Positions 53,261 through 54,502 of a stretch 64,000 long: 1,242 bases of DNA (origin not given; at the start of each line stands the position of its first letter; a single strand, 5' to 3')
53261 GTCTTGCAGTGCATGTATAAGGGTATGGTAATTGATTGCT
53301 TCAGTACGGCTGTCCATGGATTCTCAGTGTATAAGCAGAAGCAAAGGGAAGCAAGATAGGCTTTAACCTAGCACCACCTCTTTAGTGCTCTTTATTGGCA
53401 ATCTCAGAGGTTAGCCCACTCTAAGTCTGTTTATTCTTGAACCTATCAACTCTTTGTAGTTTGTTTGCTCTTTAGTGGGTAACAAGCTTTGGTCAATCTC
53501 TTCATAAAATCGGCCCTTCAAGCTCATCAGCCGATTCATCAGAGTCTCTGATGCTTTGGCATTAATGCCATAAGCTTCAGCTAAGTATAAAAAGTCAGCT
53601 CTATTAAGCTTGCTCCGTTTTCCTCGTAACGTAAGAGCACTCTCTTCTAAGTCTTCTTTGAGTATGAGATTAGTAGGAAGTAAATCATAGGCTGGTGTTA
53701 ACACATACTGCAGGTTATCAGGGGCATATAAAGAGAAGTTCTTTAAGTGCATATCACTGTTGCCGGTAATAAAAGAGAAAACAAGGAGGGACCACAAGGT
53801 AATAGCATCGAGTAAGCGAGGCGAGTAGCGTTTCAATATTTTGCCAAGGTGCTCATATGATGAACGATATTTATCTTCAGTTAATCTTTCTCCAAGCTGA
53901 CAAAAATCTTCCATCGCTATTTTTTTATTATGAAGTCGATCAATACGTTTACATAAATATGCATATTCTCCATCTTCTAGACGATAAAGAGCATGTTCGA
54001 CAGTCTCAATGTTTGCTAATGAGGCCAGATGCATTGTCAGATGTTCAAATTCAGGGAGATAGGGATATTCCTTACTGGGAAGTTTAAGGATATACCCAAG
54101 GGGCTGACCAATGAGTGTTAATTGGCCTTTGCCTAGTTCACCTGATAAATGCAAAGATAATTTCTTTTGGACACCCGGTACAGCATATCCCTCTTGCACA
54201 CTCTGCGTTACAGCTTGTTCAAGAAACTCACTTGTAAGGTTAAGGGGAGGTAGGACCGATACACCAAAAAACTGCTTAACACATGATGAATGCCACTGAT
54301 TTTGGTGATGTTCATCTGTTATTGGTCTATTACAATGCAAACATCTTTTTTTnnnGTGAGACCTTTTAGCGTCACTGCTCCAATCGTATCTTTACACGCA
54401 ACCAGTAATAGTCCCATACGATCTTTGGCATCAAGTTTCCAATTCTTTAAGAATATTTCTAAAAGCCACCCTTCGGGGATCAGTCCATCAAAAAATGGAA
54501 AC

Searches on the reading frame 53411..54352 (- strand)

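Call 91: search_protein_families(library=pfam, proteins=[window:53411-54352:-], max_evalue=0.001)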
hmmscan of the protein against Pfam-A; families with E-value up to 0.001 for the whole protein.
window:53411-54352:- (313 aa): 1 family
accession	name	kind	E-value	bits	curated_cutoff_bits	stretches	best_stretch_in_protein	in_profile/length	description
PF07804.18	HipA_C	-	4e-41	141.4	30.5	1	58-275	3-205/213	HipA-like C-terminal domain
